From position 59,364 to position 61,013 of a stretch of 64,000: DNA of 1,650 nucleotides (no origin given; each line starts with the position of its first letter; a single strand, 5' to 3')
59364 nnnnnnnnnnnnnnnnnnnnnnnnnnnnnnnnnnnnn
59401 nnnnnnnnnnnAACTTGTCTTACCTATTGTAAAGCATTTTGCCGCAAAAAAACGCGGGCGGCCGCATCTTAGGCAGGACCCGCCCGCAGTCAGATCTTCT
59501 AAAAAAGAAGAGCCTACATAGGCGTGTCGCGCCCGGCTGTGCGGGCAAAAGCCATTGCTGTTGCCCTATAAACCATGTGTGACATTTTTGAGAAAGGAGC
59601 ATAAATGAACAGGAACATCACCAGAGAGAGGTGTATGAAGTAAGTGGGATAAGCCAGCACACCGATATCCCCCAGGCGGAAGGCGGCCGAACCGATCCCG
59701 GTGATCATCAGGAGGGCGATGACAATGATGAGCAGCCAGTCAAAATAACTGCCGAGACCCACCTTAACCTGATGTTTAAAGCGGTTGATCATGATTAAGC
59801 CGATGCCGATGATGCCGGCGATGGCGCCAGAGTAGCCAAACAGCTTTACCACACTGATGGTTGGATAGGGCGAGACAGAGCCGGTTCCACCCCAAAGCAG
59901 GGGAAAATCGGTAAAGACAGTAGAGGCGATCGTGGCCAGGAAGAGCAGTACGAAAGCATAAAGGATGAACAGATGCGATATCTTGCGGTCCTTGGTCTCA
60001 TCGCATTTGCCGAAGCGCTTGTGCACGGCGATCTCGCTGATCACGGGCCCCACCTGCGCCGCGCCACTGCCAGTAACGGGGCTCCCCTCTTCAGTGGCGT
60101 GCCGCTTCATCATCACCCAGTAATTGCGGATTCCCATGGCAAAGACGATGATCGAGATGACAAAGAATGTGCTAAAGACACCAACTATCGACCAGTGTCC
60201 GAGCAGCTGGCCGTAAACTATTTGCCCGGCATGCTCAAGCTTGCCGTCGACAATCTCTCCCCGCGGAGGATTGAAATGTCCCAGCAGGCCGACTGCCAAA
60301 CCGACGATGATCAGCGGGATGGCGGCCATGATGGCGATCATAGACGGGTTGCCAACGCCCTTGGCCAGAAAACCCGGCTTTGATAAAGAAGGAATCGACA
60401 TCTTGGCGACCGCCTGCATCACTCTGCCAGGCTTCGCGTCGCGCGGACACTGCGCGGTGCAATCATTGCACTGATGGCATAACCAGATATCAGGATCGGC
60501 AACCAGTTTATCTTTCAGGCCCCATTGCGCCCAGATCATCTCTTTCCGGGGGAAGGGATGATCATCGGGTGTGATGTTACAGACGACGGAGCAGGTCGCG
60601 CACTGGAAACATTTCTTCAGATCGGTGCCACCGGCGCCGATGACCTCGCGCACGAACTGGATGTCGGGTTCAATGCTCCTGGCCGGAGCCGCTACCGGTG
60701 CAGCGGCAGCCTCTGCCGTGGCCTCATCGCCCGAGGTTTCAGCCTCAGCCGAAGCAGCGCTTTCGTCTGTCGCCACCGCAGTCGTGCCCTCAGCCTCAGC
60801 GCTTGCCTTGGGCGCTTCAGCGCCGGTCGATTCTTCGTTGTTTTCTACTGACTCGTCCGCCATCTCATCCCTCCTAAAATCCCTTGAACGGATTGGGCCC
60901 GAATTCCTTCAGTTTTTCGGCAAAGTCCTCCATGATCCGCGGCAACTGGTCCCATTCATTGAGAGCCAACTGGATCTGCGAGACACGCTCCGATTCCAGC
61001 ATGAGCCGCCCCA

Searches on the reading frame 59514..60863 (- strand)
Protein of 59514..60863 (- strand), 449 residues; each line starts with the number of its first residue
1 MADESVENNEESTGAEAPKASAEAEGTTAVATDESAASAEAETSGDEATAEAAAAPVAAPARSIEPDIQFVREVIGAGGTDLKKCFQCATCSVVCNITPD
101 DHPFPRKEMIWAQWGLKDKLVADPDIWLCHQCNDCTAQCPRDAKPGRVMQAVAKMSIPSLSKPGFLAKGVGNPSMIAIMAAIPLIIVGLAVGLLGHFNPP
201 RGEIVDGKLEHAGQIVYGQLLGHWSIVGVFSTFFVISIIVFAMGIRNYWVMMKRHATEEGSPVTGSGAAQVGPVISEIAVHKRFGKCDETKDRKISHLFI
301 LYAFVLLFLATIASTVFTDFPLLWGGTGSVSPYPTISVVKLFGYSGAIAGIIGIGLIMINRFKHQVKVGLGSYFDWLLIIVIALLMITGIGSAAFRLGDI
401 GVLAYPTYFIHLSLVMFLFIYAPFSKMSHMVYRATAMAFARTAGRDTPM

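Call 16: search_protein_families(library=ncbifam, proteins=[window:59517-60863:-], max_evalue=0.00001)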
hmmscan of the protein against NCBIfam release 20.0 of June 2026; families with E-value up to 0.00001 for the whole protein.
window:59517-60863:- (449 aa): 7 families
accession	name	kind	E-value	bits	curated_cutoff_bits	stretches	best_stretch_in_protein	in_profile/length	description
NF038018.1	qmoC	equivalog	3.2e-122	408.4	300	1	66-439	1-360/360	quinone-interacting membrane-bound oxidoreductase complex subunit QmoC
TIGR02484.1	CitB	equivalog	8.3e-16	58.1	246.6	1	127-442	48-357/372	tricarballylate utilization 4Fe-4S protein TcuB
NF011607.0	PRK15033.1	subfamily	1e-15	57.6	524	1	128-437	68-371/389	tricarballylate utilization 4Fe-4S protein TcuB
TIGR03290.1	CoB_CoM_SS_C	equivalog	3.4e-14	53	160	1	83-156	2-75/144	CoB--CoM heterodisulfide reductase subunit C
NF041890.1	hdrC_Methbact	equivalog_domain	2.1e-09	37.2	270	1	77-157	23-102/192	ferredoxin:CoB-CoM heterodisulfide reductase subunit HdrC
NF041779.1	hetero_SS_HdrC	equivalog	9.3e-08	31.8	350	1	81-157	29-104/198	ferredoxin:CoB-CoM heterodisulfide reductase subunit HdrC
NF008369.0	PRK11168.1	equivalog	6.8e-07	28.5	278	1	80-151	8-82/401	anaerobic glycerol-3-phosphate dehydrogenase subunit C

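Call 65: find_encoding_contigs(protein=window:59514-60863:-, flank=2000, max_places=5)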
Protein window:59514-60863:- (449 aa): 1 contig read that carries it; 1 place shown.
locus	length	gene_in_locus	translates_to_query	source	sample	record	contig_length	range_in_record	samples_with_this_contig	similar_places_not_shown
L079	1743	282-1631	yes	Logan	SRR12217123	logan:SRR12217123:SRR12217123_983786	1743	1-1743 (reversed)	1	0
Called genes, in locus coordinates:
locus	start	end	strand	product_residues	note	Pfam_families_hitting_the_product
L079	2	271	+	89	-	?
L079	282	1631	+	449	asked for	PF13187:Fer4_9 (weak), PF13183:Fer4_8, PF13534:Fer4_17 (weak), PF27541:CitB (weak)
